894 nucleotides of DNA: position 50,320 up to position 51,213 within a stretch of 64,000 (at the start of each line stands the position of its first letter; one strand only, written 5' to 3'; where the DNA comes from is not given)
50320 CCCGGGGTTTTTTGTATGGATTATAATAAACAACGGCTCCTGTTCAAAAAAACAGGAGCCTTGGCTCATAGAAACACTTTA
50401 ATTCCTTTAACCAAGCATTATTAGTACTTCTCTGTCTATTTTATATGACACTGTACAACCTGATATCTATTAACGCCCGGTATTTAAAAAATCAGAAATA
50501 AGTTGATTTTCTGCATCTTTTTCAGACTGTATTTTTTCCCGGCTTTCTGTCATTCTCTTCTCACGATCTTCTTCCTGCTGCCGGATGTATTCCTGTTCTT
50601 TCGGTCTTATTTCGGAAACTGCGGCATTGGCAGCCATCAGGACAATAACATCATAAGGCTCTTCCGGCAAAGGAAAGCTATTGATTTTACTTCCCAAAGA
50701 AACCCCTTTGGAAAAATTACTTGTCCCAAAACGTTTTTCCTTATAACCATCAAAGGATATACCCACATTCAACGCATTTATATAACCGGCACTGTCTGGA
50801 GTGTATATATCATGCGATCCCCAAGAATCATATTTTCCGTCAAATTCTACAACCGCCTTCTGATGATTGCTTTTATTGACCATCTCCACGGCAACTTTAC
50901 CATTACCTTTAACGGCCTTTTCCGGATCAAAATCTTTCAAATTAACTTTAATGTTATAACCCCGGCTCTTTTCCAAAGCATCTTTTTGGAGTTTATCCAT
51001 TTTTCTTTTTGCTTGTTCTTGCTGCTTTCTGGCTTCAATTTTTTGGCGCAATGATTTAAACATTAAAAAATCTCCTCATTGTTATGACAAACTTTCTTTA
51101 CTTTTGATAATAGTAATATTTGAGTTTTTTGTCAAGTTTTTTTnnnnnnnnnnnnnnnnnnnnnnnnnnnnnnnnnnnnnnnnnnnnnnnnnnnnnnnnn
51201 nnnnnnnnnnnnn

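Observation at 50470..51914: Orphan VirB8-like gene with a downstream unknown 197-aa gene, without other T4SS genes in the window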

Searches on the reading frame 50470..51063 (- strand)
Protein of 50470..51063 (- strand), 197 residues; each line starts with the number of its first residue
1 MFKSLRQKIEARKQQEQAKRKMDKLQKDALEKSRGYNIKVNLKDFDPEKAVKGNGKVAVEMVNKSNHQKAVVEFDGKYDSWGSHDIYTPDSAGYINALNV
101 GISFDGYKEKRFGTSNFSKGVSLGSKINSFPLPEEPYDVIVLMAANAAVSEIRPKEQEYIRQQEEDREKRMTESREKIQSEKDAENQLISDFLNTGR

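Call 3: search_protein_families(library=pfam, proteins=[window:50470-51063:-], max_evalue=1)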
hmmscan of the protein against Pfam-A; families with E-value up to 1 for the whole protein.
window:50470-51063:- (197 aa): 1 family
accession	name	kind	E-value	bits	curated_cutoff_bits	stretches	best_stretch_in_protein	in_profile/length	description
PF02413.22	Caudo_TAP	-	0.053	14.1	22.1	1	147-185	52-90/131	Caudovirales tail fibre assembly protein, lambda gpK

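Call 4: search_protein_families(library=ncbifam, proteins=[window:50470-51063:-], max_evalue=1)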
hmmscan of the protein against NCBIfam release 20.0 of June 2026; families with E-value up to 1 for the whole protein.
window:50470-51063:- (197 aa): 0 families

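Call 25: find_homologous_proteins(query=window:50470-51063:-, max_evalue=0.01)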
Query window:50470-51063:- (197 aa): 2 proteins with E <= 0.01 among 78 candidates.
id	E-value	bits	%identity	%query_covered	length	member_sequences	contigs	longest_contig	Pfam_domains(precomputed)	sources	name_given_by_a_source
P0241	3.1e-120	417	98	100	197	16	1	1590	-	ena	-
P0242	3.7e-99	348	87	99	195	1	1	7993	-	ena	-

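Call 49: search_protein_families(library=phrogs, proteins=[window:50470-51063:-], max_evalue=0.1)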
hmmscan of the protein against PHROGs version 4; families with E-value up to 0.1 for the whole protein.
window:50470-51063:- (197 aa): 0 families

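Call 76: search_protein_families(library=padloc, proteins=[window:50470-51063:-], max_evalue=0.01)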
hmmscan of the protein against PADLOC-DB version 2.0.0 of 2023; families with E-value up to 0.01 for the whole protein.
window:50470-51063:- (197 aa): 0 families
